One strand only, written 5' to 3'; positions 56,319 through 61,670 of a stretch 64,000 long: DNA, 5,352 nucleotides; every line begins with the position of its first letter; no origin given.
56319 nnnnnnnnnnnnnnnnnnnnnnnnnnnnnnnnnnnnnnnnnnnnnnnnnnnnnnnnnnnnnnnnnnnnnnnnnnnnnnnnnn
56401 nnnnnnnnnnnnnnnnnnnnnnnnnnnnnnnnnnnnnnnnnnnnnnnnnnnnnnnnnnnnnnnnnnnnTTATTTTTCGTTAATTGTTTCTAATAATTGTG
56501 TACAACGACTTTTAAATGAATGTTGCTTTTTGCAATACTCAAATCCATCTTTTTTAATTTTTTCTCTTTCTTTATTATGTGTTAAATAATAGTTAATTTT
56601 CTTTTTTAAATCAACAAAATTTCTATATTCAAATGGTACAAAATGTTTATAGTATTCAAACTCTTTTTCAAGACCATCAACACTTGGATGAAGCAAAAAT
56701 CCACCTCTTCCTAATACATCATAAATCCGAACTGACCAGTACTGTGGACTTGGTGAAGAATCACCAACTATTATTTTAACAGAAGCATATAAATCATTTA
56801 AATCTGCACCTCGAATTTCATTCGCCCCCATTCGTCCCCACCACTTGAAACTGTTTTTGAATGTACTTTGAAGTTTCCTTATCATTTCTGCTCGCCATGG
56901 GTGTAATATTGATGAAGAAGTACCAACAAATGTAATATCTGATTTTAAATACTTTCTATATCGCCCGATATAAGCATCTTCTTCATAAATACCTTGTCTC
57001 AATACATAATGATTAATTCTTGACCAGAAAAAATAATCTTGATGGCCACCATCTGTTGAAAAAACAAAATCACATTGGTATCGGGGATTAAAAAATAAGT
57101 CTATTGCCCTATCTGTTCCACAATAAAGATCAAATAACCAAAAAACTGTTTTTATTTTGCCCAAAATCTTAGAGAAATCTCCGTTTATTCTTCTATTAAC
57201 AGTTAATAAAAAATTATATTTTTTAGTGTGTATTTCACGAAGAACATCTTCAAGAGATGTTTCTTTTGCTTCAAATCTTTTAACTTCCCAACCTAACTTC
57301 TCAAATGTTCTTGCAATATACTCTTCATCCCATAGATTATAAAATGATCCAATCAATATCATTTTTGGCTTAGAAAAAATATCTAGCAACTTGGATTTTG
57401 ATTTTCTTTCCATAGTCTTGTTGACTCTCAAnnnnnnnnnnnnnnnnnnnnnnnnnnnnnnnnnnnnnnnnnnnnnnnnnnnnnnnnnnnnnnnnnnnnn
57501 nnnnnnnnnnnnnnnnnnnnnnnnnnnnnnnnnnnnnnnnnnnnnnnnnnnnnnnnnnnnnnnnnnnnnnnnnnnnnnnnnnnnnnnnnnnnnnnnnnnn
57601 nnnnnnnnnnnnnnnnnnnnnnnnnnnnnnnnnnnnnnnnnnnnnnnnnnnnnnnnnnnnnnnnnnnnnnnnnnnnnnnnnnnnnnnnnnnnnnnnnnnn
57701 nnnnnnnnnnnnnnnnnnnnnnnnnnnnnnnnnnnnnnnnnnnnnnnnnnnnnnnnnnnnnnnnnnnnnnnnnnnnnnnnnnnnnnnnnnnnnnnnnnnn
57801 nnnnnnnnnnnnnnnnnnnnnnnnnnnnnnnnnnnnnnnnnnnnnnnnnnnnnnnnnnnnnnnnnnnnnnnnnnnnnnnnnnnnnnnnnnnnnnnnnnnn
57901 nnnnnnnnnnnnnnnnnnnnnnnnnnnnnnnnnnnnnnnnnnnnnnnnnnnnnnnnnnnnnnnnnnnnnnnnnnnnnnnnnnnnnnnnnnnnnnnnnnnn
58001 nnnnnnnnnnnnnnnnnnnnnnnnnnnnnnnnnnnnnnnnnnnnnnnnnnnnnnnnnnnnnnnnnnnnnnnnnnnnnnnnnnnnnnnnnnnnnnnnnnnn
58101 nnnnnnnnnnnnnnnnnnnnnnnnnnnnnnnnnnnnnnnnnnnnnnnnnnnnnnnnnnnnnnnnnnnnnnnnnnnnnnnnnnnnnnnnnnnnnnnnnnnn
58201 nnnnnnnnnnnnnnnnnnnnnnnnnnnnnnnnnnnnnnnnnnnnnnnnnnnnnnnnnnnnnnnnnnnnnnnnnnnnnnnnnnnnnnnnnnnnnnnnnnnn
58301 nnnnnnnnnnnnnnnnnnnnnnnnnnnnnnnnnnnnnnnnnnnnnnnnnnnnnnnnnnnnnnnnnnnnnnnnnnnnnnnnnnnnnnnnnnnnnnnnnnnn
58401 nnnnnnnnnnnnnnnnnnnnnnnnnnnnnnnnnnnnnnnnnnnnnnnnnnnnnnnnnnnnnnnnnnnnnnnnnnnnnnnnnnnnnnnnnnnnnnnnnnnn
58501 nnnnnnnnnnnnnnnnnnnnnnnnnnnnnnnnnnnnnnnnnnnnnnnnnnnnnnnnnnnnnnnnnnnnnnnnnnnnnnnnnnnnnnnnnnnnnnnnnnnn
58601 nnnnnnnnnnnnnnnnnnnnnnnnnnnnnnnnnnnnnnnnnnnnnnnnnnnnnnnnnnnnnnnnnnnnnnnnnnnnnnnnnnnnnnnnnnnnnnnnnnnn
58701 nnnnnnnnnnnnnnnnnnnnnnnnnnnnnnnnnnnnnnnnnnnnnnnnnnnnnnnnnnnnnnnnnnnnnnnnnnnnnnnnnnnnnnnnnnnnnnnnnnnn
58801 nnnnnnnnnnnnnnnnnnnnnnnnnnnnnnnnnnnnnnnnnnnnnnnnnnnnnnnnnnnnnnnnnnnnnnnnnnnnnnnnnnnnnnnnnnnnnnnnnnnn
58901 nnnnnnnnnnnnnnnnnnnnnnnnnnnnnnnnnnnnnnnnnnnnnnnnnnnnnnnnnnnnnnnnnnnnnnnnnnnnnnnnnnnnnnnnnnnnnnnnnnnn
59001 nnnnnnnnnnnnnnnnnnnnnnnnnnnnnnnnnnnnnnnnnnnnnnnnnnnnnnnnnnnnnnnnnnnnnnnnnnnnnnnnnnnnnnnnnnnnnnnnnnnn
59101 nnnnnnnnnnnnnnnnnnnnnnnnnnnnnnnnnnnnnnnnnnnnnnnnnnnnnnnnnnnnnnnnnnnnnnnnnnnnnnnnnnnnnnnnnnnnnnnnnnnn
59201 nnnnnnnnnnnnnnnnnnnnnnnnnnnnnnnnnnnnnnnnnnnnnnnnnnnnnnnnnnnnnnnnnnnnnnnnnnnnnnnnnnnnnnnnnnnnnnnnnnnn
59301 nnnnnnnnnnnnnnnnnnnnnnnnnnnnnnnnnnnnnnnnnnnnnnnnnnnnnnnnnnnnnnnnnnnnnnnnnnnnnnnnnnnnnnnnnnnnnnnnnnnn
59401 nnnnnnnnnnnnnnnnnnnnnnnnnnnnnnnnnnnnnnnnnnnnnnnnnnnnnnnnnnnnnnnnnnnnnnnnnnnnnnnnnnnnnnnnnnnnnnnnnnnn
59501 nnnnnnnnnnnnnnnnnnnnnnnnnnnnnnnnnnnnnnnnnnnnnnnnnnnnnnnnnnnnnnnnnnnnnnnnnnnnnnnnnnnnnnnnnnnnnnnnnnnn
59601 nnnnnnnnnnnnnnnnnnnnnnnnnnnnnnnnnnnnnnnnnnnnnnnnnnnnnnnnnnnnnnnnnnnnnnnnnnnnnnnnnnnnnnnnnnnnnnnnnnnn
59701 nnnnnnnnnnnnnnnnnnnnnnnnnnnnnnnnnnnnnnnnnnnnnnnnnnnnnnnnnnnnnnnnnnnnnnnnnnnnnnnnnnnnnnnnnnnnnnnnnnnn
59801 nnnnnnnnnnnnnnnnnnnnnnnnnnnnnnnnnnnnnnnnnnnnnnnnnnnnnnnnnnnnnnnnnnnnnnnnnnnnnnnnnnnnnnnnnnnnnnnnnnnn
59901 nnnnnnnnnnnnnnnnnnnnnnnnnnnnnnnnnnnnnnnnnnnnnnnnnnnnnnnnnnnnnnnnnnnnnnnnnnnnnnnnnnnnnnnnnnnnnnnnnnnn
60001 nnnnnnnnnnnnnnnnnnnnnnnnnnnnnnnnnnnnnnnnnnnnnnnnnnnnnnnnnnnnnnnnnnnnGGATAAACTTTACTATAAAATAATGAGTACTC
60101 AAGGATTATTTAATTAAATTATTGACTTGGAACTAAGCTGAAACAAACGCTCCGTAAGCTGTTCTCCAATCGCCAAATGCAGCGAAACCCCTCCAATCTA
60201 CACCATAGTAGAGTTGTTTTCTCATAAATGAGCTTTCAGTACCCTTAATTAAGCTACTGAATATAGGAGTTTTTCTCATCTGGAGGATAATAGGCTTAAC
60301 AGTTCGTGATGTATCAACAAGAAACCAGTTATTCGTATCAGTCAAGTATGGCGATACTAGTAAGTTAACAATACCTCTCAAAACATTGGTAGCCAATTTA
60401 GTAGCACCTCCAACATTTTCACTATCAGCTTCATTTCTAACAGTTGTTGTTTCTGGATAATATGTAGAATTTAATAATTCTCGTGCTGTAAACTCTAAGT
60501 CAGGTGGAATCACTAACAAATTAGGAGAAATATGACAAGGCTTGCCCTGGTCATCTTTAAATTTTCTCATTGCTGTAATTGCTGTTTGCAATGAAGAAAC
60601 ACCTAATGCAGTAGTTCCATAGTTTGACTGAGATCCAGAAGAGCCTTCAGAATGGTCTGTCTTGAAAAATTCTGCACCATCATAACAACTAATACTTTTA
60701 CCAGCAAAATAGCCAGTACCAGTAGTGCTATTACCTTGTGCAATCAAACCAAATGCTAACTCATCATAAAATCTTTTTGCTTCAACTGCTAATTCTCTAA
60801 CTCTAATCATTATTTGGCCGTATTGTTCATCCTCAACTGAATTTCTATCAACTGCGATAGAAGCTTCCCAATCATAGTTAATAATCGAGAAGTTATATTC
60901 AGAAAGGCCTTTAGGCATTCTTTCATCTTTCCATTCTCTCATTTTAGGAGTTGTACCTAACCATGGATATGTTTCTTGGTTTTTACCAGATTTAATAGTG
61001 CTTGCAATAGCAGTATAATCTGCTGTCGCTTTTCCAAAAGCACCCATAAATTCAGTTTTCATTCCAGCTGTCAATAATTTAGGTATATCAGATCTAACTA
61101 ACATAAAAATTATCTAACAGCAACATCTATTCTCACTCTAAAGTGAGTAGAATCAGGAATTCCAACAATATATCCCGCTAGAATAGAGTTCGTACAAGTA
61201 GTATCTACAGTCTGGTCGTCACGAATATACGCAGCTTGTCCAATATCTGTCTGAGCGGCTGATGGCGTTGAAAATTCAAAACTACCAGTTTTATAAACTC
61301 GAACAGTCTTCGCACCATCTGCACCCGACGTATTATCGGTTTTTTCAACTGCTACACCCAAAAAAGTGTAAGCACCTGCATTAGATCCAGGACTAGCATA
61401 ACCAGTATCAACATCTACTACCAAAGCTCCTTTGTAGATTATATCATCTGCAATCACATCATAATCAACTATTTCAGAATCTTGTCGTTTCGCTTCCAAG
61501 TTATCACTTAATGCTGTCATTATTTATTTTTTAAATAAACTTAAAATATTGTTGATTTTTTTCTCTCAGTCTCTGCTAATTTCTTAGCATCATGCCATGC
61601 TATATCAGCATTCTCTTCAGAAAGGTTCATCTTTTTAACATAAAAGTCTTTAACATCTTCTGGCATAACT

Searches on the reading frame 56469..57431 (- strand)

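Call 7: search_protein_families(library=phrogs, proteins=[window:56469-57431:-], max_evalue=0.001)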
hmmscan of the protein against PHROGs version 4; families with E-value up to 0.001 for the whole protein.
window:56469-57431:- (320 aa): 1 family
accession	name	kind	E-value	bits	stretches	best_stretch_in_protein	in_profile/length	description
phrog_28745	-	moron, auxiliary metabolic gene and host takeover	3.8e-36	126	1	32-317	18-313/315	glycosyltransferase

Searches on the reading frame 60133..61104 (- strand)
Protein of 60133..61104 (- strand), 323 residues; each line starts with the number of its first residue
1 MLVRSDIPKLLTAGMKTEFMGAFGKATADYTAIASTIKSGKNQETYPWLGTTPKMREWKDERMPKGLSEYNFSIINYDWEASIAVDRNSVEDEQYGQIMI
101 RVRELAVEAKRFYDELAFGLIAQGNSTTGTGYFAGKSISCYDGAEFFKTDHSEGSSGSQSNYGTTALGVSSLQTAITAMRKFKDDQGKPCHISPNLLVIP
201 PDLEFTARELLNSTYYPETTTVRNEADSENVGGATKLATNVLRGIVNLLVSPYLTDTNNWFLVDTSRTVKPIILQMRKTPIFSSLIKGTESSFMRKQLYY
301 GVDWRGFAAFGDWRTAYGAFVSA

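Call 7: search_protein_families(library=phrogs, proteins=[window:60133-61104:-], max_evalue=0.001)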
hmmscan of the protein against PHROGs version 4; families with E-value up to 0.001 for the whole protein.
window:60133-61104:- (323 aa): 4 families
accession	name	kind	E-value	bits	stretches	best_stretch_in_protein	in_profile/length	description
phrog_371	-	head and packaging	5.4e-68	230.5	3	6-163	7-158/303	major head protein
phrog_133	-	head and packaging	4.1e-13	49.8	1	93-267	472-616/668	head maturation protease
phrog_4523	-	head and packaging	6.4e-12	46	1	102-267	459-591/644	major head and protease protein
phrog_29592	-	unknown function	9.2e-05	21.8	1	140-267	722-832/893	-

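Call 14: search_dna_similar(query=window:60133-61104:-, collection=phages, mode=protein, max_evalue=0.001, max_rows=15)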
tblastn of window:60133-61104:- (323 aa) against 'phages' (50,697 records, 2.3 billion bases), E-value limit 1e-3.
Records with a match: 331; places in all: 331; records where one place covers at least 80% of the query: 140.
Best place of each record, by identity: <60% 331.
By first word of the organism name: Pseudomonas 147; Ralstonia 96; Bacteriophage 13; Vibrio 12; Salinibacter 10; Escherichia 6; Yersinia 5; Rhodovulum 4; Caudoviricetes 4; Klebsiella 3; and 21 more.
By host as written in the record: Ralstonia solanacearum 69; Pseudomonas aeruginosa 52; - 49; Pseudomonas aeruginosa PA14 32; Vibrio sp. 9; Ralstonia solanacearum Race 3, Biovar 1 6; Salinibacter ruber M8 4; Salinibacter ruber M31 4; and 83 more.
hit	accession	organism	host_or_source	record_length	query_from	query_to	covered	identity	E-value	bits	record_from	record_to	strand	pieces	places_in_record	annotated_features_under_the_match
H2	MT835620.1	Bacteriophage sp.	human fecal samples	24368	1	319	99%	35.9%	7e-52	189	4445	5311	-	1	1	record has no annotation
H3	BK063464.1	Mushuvirus mushu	Oscillospiraceae sp. ER4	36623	1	319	99%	35.9%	7e-52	189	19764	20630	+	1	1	major head protein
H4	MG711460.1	Faecalibacterium phage FP_Mushu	Faecalibacterium prausnitzii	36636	1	319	99%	35.9%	7e-52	189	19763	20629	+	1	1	major capsid protein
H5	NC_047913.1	Faecalibacterium phage FP_Mushu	Faecalibacterium prausnitzii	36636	1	319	99%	35.9%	7e-52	189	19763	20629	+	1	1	major head protein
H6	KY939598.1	Alteromonadaceae phage B23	Alteromonadaceae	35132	15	319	94%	36.3%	2e-48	179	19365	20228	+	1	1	putative major head subunit protein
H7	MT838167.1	Bacteriophage sp.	human fecal samples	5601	1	319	99%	34.6%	3e-50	184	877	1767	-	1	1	record has no annotation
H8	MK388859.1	Klebsiella phage ST405-OXA48phi1.1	Klebsiella pneumoniae ST405-OXA48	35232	1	319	99%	34.6%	4e-50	184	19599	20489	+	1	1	head protein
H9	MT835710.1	Bacteriophage sp.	human fecal samples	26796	1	319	99%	34.3%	4e-48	178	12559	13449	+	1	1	record has no annotation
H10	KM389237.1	Pseudomonas phage F_HA1208sp/Pa1651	-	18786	1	319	96%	34.8%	3e-16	195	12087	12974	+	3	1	record has no annotation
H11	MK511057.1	Pseudomonas phage vB_Pae_CF5a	Pseudomonas aeruginosa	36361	1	319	96%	34.8%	3e-16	195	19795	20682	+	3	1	major capsid protein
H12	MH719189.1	Pseudomonas phage Fc02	Pseudomonas aeruginosa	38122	1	319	96%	34.8%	3e-16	195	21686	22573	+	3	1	major head subunit protein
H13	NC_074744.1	Pseudomonas phage Fc02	Pseudomonas aeruginosa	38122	1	319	96%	34.8%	3e-16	195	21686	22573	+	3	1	major head subunit protein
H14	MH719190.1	Pseudomonas phage H71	Pseudomonas aeruginosa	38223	1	319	96%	34.8%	3e-16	195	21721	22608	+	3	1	major head subunit protein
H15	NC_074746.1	Pseudomonas phage H71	Pseudomonas aeruginosa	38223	1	319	96%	34.8%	3e-16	195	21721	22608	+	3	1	major head subunit protein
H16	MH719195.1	Pseudomonas phage Ps59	Pseudomonas aeruginosa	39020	1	319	96%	34.8%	3e-16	195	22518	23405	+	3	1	major head subunit protein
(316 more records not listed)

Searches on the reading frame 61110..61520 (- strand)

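Call 7: search_protein_families(library=phrogs, proteins=[window:61110-61520:-], max_evalue=0.001)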
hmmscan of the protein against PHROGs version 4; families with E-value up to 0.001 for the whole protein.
window:61110-61520:- (136 aa): 1 family
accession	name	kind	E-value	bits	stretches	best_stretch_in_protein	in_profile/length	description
phrog_1731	-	head and packaging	2.1e-27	96.8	1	1-125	1-129/135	virion structural protein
